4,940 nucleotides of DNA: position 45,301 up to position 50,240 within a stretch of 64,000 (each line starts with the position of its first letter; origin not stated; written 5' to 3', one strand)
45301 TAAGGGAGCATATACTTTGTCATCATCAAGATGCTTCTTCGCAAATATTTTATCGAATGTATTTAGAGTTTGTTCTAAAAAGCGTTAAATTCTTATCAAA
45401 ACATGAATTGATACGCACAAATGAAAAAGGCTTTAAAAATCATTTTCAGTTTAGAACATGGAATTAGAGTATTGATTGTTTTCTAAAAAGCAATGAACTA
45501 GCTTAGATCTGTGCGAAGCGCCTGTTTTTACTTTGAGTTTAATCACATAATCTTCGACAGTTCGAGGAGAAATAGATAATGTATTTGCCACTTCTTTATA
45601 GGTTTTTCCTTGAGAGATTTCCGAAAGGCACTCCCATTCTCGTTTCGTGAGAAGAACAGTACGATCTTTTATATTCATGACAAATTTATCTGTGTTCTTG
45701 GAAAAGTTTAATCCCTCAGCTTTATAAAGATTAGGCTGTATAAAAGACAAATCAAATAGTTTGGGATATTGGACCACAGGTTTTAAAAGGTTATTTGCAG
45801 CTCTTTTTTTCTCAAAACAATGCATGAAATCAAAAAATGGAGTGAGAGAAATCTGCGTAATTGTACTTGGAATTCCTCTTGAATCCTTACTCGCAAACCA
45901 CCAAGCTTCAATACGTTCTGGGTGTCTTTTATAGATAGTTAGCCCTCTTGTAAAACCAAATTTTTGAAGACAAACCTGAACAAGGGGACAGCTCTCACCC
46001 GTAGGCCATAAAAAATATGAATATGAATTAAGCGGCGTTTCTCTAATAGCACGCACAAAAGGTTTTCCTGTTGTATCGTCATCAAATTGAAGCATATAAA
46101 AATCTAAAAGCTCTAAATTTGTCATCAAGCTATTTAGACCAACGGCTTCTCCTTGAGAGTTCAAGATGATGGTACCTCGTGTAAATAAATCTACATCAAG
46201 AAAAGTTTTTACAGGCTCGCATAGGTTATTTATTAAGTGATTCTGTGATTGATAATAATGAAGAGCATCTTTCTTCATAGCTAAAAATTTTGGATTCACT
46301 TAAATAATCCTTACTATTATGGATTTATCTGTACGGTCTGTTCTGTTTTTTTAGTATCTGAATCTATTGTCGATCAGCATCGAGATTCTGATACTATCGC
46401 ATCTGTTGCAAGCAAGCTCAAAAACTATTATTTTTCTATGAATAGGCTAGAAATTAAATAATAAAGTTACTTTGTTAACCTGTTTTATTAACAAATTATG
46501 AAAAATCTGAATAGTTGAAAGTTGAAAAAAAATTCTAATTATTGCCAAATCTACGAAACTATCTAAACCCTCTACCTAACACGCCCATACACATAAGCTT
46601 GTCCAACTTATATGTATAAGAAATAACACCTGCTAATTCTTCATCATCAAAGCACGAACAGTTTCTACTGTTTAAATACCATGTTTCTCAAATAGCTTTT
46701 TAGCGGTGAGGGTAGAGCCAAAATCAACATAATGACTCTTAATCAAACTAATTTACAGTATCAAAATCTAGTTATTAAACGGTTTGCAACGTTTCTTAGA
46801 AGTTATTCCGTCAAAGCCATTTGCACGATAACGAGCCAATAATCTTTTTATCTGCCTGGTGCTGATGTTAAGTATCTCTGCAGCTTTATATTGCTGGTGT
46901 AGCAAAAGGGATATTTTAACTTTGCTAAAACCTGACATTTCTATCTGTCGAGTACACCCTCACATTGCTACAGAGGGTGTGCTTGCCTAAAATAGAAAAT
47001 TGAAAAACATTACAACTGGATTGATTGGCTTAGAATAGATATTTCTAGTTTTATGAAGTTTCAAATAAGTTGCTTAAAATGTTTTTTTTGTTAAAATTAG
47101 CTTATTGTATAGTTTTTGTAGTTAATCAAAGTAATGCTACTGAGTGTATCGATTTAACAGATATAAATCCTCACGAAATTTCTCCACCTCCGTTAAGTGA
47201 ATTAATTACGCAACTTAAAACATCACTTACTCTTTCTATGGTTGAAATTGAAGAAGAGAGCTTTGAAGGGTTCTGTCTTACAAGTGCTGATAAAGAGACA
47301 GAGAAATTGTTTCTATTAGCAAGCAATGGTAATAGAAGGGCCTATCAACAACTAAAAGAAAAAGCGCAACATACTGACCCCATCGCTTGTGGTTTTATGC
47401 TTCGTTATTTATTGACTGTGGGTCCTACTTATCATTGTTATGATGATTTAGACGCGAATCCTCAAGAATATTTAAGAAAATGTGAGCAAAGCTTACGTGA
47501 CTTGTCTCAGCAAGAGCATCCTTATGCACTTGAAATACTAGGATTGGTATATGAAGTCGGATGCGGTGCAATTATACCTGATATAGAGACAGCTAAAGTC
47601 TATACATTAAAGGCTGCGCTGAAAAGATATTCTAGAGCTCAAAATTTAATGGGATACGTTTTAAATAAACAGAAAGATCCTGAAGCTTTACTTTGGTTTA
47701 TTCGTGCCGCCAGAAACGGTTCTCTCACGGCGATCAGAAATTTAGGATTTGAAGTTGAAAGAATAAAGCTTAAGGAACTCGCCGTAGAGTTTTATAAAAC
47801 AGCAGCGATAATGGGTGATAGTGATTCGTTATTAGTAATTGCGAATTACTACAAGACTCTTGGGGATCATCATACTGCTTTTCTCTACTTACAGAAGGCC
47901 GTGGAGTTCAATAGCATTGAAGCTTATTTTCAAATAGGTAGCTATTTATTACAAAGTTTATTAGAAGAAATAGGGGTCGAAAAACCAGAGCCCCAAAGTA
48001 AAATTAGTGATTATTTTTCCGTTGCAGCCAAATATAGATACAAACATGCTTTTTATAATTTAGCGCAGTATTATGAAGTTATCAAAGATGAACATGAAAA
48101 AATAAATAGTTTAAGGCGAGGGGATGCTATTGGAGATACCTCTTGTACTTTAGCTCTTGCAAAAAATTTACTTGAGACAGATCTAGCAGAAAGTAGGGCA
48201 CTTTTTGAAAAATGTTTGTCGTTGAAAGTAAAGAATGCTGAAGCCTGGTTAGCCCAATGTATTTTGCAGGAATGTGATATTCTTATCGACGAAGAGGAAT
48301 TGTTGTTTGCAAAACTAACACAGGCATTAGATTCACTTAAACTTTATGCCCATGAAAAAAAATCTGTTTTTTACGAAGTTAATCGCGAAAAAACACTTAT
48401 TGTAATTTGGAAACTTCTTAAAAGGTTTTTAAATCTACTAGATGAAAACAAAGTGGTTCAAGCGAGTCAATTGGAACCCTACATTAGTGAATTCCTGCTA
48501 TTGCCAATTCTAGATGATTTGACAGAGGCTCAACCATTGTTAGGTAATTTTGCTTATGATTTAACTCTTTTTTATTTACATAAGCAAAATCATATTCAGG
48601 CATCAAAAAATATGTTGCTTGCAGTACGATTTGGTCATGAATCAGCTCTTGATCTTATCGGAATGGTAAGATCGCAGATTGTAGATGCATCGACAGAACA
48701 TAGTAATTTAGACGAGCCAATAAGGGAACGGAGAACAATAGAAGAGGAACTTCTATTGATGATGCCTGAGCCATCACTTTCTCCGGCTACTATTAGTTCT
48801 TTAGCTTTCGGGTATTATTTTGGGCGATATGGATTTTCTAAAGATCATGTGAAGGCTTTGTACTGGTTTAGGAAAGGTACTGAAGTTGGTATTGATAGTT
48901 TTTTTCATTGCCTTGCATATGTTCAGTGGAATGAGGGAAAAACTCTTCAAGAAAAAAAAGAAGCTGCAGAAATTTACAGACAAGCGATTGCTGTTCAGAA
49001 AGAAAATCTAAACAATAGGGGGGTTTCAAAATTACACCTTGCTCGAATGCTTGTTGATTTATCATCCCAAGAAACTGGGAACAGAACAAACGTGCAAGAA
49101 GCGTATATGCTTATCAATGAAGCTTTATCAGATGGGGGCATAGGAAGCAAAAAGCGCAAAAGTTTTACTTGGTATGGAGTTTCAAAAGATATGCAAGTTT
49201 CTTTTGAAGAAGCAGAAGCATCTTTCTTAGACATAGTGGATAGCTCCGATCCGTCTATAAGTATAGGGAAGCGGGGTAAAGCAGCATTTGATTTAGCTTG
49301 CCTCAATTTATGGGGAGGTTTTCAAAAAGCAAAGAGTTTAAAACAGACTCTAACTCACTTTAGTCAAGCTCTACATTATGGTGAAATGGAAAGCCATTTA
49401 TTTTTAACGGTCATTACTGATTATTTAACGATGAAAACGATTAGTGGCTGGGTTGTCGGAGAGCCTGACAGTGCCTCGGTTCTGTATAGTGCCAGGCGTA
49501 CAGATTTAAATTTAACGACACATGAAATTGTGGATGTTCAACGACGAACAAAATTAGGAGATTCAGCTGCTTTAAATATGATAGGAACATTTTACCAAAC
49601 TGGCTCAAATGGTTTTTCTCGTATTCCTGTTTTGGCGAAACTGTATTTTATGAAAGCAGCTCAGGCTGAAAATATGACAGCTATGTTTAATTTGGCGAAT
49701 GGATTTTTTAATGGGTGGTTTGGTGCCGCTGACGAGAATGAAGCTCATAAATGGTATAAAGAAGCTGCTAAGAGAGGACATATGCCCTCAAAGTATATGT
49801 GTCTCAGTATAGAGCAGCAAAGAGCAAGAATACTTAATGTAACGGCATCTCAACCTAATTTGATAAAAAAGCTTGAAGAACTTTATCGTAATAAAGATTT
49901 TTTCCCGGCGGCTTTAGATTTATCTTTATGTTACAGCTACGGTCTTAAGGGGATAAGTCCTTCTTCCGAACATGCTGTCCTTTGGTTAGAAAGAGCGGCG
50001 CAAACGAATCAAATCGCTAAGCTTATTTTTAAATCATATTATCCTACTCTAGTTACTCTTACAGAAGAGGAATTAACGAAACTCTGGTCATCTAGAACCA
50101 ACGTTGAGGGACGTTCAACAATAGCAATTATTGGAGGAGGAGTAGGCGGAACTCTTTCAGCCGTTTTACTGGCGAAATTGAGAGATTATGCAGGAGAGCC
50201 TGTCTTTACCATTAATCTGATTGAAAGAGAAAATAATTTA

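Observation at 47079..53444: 2,121-aa exported chimera: Sel1 arrays + embedded flavoenzyme + RNI-type LRRs + OTU-like tail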

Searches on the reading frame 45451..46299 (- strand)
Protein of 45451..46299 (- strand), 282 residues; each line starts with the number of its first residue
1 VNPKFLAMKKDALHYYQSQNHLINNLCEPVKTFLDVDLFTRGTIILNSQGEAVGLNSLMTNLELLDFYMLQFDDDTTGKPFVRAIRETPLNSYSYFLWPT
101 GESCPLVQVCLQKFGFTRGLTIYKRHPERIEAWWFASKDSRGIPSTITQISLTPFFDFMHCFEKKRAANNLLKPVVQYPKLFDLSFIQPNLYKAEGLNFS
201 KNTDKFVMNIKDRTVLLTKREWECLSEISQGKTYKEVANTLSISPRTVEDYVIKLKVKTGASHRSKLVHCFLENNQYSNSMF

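Call 16: search_protein_families(library=pfam, proteins=[window:45451-46299:-], max_evalue=0.001)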
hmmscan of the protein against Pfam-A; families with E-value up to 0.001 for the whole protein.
window:45451-46299:- (282 aa): 1 family
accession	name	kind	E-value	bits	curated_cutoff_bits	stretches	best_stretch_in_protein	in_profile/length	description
PF00196.25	GerE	-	7.7e-13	48.3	23.5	1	217-270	3-56/57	Bacterial regulatory proteins, luxR family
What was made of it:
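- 45451..46299 (-): Divergently oriented LuxR/GerE-family regulator with an unassigned ~200-aa N-terminal domain; candidate cognate regulator. Pfam GerE (call 16).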

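Call 93: search_solved_structures(query=A5, max_evalue=0.1)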
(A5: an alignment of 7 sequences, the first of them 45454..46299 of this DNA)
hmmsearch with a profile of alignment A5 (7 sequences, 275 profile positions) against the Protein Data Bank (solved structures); distinct sequences matched with E-value up to 0.1: 53.
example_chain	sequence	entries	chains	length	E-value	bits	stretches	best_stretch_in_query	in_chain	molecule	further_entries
1fse_A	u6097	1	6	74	9.8e-11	44.5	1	211-266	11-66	GERE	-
7dwm_A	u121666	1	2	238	2.5e-09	39.9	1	209-269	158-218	Transcriptional regulator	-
7r3g_B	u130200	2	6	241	3e-09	39.7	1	206-260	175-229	Regulatory protein RhlR | PROSS optimized variant of RhlR with 75 mutations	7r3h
6ugl_A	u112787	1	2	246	5.1e-09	38.9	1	207-267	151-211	Helix-turn-helix transcriptional regulator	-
6kju_A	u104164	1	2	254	5.3e-09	38.8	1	207-267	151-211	Helix-turn-helix transcriptional regulator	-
6ide_A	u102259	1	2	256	5.4e-09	38.8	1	207-267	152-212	Transcriptional regulator LuxR family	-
5xso_A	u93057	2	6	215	1.5e-08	37.4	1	196-269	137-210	Response regulator FixJ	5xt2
4lfu_A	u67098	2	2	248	3.3e-08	36.2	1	209-270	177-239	Regulatory protein SdiA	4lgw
4y13_A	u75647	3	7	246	4.1e-08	35.9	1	209-269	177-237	Transcriptional regulator of ftsQAZ gene cluster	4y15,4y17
1x3u_A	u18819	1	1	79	8e-08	35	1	206-266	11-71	Transcriptional regulatory protein fixJ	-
7x1k_A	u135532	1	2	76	1e-07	34.6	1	211-266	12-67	Chemotaxis protein CheY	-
8vd6_A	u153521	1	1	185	1.1e-07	34.5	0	221-244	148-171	CAP REPEAT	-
3qp5_A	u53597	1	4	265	2.4e-07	33.4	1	210-261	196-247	CviR transcriptional regulator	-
7vim_A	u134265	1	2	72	3.1e-07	33.1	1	212-263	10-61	Protein EsrB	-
3qp6_A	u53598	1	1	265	3.7e-07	32.8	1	210-261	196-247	CviR transcriptional regulator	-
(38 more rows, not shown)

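Call 94: search_protein_families(library=pfam, alignment_id=A5, max_evalue=1)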
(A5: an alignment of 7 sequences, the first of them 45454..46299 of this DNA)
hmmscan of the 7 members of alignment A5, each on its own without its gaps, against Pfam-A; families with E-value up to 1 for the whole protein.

A. member 1, window:45454-46299:- (282 aa): 7 families
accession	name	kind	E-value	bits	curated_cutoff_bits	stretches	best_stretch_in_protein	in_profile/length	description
PF00196.25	GerE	-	7.7e-13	48.3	23.5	1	217-270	3-56/57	Bacterial regulatory proteins, luxR family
PF01352.32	KRAB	-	0.057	13.5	20.4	1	208-237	2-30/42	KRAB box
PF14493.12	HTH_40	-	0.061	14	27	1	229-255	10-36/89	Helix-turn-helix domain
PF08281.18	Sigma70_r4_2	-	0.076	13.1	25.7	1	230-249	25-44/54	Sigma-70, region 4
PF13384.12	HTH_23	-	0.11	12.8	24.6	1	222-250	8-36/50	Homeodomain-like domain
PF04545.22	Sigma70_r4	-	0.16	12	24.1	1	217-248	5-37/50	Sigma-70, region 4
PF22352.2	K319L-like_PKD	-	0.25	11.8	27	1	221-263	32-74/84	K319L-like, PKD domain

B. families by the number of members that match (of 7 scanned): 22 families
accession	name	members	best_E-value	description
PF00196.25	GerE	7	9.1e-15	Bacterial regulatory proteins, luxR family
PF08281.18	Sigma70_r4_2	7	2.5e-05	Sigma-70, region 4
PF13384.12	HTH_23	5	0.00058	Homeodomain-like domain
PF14493.12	HTH_40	5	0.015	Helix-turn-helix domain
PF04545.22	Sigma70_r4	4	0.0012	Sigma-70, region 4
PF08279.18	HTH_11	3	0.0037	HTH domain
PF21476.4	PF0610-like_N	2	0.0024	PF0610-like, N-terminal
PF01726.22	LexA_DNA_bind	2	0.0032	LexA DNA binding domain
PF04967.18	HTH_10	2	0.0043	HTH DNA binding domain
PF12840.13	HTH_20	2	0.016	Helix-turn-helix domain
PF01022.26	HTH_5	2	0.03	Bacterial regulatory protein, arsR family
PF13518.12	HTH_28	2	0.038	Helix-turn-helix domain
PF13551.12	HTH_29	2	0.045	Winged helix-turn helix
PF07638.17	Sigma70_ECF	2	0.061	ECF sigma factor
PF12728.13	HTH_17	1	0.016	Helix-turn-helix domain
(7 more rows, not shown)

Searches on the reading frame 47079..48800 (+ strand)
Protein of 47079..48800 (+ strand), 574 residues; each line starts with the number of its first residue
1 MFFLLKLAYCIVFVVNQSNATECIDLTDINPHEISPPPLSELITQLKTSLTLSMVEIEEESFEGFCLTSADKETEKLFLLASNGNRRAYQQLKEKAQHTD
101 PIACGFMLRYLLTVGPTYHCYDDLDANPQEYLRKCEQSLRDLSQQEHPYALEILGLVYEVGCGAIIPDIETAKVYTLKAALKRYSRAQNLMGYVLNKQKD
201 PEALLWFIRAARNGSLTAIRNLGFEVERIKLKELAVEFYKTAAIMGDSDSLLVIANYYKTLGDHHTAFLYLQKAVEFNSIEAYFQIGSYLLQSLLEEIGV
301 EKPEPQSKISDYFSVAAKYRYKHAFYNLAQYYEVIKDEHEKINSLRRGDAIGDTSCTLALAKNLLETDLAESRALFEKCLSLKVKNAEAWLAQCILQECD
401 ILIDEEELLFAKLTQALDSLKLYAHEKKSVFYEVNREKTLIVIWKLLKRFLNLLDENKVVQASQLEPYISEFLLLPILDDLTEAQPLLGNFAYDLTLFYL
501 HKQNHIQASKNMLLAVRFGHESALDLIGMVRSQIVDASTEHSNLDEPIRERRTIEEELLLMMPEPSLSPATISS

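Call 34: search_protein_families(library=pfam, proteins=[window:47079-48800:+], max_evalue=10)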
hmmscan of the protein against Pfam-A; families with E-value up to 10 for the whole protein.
window:47079-48800:+ (574 aa): 7 families
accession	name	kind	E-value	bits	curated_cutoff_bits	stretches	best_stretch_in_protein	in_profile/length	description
PF13181.12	TPR_8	-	0.0017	18.8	25.7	1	249-278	2-31/34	Tetratricopeptide repeat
PF13424.12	TPR_12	-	0.003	18.1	30.1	1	249-276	46-73/77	Tetratricopeptide repeat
PF13374.12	TPR_10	-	0.0098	16.3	27.5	1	250-276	4-30/42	Tetratricopeptide repeat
PF13428.12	TPR_14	-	0.014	16.5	23.5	0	251-277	4-31/44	Tetratricopeptide repeat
PF08238.18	Sel1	-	0.015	16.3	30.7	1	199-215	20-36/36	Sel1 repeat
PF00515.34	TPR_1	-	0.062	13.6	27.8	1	250-278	3-31/34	Tetratricopeptide repeat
PF07719.23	TPR_2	-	2.8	8.8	27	0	253-278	6-31/34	Tetratricopeptide repeat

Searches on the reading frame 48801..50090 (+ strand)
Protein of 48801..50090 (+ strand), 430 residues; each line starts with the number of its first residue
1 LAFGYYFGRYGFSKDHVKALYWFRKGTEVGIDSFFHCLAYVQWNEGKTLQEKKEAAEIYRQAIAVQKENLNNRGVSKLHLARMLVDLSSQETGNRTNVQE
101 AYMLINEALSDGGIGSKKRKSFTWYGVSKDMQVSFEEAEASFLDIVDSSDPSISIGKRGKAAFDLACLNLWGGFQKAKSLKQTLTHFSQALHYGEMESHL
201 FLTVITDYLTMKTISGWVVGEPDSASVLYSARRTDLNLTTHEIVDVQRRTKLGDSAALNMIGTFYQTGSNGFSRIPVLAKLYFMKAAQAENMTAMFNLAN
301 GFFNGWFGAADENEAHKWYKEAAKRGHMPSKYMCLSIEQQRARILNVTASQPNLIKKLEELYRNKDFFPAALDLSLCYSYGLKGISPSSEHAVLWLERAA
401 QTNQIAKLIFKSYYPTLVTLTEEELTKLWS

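Call 34: search_protein_families(library=pfam, proteins=[window:48801-50090:+], max_evalue=10)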
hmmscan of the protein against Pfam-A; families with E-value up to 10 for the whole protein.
window:48801-50090:+ (430 aa): 2 families
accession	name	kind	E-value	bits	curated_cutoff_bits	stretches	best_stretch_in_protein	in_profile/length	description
PF08238.18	Sel1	-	3.8e-15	56.2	30.7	3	294-327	3-36/36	Sel1 repeat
PF07719.23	TPR_2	-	0.67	10.7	27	0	49-69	14-34/34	Tetratricopeptide repeat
